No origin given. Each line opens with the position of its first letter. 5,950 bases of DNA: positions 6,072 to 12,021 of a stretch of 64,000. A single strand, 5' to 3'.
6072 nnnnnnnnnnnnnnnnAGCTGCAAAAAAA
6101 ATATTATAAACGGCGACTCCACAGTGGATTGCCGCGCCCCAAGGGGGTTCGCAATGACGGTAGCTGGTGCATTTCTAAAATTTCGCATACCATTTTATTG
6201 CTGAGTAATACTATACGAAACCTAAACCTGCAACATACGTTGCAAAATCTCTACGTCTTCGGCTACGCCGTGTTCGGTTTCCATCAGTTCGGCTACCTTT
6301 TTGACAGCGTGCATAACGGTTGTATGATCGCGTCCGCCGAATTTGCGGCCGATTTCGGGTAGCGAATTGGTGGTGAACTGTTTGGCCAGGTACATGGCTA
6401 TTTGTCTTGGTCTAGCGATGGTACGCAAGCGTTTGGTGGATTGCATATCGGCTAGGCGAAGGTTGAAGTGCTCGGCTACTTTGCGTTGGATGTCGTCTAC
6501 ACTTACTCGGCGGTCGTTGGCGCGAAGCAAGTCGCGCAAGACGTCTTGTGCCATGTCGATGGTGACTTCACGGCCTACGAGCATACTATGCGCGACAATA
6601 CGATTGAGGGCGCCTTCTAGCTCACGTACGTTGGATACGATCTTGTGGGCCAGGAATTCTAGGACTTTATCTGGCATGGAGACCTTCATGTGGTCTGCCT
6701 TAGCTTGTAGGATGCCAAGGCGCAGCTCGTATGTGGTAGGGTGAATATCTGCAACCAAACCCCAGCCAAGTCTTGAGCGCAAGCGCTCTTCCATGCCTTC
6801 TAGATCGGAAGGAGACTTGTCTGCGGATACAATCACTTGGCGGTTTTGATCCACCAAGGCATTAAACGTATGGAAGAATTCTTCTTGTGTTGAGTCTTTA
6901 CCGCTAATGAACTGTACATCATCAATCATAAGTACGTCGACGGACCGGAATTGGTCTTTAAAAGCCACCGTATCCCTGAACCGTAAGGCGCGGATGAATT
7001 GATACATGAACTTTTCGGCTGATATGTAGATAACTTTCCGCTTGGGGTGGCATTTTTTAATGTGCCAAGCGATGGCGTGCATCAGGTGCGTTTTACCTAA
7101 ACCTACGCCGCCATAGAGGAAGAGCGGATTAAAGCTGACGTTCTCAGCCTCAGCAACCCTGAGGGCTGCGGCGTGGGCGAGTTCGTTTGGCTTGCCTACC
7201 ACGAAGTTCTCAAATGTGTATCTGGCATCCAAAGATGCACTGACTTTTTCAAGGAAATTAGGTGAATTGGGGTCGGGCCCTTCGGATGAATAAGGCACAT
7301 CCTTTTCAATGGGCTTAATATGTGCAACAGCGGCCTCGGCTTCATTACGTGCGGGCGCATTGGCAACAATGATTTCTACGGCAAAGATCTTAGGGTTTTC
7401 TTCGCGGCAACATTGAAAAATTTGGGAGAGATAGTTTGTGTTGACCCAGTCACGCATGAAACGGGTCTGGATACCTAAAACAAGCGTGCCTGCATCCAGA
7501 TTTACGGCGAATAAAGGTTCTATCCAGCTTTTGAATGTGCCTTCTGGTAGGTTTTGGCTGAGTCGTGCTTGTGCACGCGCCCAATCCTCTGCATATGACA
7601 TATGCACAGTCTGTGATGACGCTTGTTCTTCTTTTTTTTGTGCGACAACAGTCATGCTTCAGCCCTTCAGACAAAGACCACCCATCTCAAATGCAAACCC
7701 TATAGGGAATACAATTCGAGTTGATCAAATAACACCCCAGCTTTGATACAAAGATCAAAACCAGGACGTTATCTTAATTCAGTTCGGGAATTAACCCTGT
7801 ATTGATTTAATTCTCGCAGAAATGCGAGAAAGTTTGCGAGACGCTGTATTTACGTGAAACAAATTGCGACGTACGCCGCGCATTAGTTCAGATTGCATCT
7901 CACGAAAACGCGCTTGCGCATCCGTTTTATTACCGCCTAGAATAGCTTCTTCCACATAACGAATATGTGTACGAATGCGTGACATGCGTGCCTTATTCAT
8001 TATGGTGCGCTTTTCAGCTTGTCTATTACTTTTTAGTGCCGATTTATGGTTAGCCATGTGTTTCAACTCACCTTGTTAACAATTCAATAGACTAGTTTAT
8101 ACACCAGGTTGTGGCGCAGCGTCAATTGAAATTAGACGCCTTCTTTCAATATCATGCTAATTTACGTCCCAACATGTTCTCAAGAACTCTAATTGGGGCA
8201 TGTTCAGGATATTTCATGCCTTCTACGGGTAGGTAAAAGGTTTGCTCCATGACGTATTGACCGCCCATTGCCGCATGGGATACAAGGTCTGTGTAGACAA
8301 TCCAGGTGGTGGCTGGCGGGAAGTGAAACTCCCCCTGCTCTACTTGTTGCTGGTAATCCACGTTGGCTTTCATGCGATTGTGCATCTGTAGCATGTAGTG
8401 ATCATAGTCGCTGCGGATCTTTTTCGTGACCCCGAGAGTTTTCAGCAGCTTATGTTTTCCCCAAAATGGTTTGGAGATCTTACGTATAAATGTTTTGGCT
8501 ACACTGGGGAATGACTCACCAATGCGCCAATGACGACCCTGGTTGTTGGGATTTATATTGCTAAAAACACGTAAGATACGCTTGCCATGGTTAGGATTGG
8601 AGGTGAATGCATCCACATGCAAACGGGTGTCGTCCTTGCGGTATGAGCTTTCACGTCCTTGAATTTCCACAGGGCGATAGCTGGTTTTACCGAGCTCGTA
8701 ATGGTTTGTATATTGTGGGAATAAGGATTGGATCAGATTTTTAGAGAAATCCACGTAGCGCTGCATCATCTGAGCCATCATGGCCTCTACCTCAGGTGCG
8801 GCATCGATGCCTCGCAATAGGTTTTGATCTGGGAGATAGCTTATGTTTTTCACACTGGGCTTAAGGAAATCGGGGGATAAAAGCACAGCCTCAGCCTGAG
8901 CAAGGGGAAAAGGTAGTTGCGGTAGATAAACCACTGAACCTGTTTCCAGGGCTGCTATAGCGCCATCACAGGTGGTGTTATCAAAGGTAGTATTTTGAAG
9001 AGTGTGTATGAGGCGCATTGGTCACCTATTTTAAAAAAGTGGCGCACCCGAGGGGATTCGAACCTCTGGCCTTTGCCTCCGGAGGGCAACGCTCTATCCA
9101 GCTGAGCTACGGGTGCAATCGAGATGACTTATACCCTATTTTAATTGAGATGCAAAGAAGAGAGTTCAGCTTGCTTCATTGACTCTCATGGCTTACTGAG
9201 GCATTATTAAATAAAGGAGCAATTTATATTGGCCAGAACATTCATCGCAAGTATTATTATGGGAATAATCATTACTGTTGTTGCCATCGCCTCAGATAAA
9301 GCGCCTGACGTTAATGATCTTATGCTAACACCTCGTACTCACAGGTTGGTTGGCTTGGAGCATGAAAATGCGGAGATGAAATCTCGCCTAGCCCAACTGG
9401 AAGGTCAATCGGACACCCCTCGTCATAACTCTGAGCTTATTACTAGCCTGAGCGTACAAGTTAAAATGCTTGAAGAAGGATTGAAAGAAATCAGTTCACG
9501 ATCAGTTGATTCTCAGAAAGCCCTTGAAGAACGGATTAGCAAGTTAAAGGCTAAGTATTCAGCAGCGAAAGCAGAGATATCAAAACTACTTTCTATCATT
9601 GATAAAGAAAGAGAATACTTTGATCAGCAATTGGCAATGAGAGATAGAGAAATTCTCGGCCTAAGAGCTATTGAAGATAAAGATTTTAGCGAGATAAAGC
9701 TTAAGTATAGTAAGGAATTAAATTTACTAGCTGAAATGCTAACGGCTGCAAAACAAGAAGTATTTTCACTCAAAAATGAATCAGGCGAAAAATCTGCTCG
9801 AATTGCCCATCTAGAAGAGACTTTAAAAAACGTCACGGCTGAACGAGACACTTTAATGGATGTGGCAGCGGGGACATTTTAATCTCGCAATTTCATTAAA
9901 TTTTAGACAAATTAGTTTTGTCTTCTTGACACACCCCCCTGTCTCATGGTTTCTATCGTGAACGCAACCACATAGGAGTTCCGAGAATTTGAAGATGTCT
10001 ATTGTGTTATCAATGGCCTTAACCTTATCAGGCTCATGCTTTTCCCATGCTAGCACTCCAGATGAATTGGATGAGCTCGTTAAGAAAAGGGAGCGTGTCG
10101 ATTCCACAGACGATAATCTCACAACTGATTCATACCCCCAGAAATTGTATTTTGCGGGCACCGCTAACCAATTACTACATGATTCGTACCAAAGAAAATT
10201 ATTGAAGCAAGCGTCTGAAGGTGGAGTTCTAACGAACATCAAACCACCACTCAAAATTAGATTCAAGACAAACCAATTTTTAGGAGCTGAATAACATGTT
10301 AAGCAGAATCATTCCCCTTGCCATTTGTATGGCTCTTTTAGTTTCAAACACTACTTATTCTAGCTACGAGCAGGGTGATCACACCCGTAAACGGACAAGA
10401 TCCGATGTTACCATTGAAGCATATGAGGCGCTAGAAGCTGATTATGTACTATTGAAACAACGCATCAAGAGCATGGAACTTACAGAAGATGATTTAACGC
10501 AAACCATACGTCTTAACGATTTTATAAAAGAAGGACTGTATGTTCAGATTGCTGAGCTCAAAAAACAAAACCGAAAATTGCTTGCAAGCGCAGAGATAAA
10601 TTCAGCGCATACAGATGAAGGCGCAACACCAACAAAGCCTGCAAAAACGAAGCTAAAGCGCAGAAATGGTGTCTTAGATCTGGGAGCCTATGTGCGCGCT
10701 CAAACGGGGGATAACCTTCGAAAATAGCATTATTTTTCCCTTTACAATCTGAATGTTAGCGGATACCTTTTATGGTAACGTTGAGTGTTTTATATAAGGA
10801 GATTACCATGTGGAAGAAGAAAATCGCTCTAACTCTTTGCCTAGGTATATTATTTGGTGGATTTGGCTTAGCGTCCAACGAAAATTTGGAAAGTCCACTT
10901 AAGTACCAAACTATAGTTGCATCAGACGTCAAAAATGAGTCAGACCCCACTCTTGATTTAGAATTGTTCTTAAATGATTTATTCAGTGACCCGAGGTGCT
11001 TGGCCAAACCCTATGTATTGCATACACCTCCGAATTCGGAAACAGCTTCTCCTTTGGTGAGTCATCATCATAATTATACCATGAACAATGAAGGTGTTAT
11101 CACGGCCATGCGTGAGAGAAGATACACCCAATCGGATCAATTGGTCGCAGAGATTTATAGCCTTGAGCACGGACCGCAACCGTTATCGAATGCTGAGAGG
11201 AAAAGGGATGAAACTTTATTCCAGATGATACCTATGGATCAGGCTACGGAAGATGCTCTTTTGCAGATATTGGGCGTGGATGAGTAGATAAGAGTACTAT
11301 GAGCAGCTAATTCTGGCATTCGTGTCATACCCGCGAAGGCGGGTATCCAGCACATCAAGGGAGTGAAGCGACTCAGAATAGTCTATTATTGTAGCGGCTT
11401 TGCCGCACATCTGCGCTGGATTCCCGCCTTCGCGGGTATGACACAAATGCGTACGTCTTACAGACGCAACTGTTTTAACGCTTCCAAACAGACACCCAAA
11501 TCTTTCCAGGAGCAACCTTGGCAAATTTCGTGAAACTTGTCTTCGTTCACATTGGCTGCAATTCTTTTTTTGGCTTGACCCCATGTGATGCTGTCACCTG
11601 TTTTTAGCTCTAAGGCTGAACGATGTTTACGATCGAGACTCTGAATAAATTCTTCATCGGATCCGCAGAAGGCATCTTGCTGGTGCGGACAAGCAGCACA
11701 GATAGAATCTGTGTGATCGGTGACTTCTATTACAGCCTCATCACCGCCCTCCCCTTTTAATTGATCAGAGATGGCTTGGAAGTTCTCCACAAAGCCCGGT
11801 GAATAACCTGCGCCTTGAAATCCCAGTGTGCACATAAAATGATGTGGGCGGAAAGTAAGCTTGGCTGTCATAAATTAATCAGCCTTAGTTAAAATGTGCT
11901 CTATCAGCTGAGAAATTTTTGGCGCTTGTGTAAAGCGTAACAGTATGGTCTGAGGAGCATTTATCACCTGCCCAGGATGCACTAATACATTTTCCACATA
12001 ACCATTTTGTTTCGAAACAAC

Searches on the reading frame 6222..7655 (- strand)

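Call 50: search_protein_families(library=pfam, proteins=[window:6222-7655:-], max_evalue=0.01)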
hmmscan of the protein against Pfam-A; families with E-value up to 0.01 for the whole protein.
window:6222-7655:- (477 aa): 10 families
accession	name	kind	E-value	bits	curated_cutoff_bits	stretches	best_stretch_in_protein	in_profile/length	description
PF00308.24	Bac_DnaA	-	4.2e-70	235.5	23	1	142-302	1-161/162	Bacterial DnaA ATPAse domain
PF08299.17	Bac_DnaA_C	-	1.7e-31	108.5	31.5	1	386-454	1-69/69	Bacterial dnaA protein helix-turn-helix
PF11638.13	DnaA_N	-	5.6e-16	58.5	24.6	1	25-84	4-64/65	DnaA N-terminal domain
PF00004.35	AAA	-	3e-07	31.4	21.2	1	179-272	2-96/131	ATPase family associated with various cellular activities (AAA)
PF01695.23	IstB_IS21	-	6.5e-07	29.5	24.1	1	178-277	95-192/238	IstB-like ATP binding protein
PF22688.2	Hda_lid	-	2.3e-05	24.8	27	1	312-373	4-65/65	Hda, lid domain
PF13173.12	AAA_14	-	3.4e-05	24.3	27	1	176-296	3-115/129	AAA domain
PF03969.22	AFG1_ATPase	-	0.00013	21.5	27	0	175-194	61-80/361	AFG1-like ATPase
PF01637.24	ATPase_2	-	0.0029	17.9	33.2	0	171-279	16-117/225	ATPase domain predominantly from Archaea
PF13401.12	AAA_22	-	0.0082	16.9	27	0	231-269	78-109/130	AAA domain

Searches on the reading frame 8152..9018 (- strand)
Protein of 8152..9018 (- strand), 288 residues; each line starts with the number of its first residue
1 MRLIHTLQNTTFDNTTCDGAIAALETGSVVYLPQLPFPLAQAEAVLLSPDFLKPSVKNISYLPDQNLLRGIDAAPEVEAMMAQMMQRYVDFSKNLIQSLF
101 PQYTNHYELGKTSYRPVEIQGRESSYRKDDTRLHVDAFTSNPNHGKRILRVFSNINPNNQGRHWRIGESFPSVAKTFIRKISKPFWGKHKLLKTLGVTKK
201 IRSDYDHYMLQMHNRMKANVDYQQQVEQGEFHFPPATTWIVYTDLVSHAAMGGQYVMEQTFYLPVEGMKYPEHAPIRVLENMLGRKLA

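Call 50: search_protein_families(library=pfam, proteins=[window:8152-9018:-], max_evalue=0.01)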
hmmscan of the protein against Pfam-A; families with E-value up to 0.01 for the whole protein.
window:8152-9018:- (288 aa): 1 family
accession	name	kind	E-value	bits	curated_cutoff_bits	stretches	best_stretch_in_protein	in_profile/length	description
PF11004.14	Kdo_hydroxy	-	2.6e-108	361.9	25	1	18-287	6-275/275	3-deoxy-D-manno-oct-2-ulosonic acid (Kdo) hydroxylase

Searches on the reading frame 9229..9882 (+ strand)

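Call 87: search_protein_families(library=pfam, proteins=[window:9229-9882:+], max_evalue=0.1)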
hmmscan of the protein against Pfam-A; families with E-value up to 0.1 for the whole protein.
window:9229-9882:+ (217 aa): 8 families
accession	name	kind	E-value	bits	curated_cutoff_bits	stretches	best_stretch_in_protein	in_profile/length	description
PF08232.17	Striatin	-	0.00011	23.1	29.4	1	44-179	24-144/151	Striatin family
PF08058.16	NPCC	-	0.00032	21.2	33.9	1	4-51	76-118/134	Nuclear pore complex component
PF11559.13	ADIP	-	0.003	18.1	34.3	1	37-146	40-146/151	Afadin- and alpha -actinin-Binding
PF07544.18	Med9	-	0.015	15.8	26.9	0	87-143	12-67/80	RNA polymerase II transcription mediator complex subunit 9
PF04871.18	Uso1_p115_C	-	0.019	15.7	28.4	1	43-127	13-86/121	Uso1 / p115 like vesicle tethering protein, C terminal region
PF25450.1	Rab11-FIP3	-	0.063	14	31.9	0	37-65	60-88/125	Rab11-FIP3-like domain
PF03449.20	GreA_GreB_N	-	0.069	13.8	24.5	0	182-202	49-69/71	Transcription elongation factor, N-terminal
PF16517.10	Nore1-SARAH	-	0.087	13.1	21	0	100-120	19-39/40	Novel Ras effector 1 C-terminal SARAH (Sav/Rassf/Hpo) domain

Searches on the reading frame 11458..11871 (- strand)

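Call 87: search_protein_families(library=pfam, proteins=[window:11458-11871:-], max_evalue=0.1)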
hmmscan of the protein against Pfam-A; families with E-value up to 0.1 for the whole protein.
window:11458-11871:- (137 aa): 1 family
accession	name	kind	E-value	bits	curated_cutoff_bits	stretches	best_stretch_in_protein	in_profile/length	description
PF06935.16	DUF1284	-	9.4e-26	90.6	25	1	22-126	1-102/102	Protein of unknown function (DUF1284)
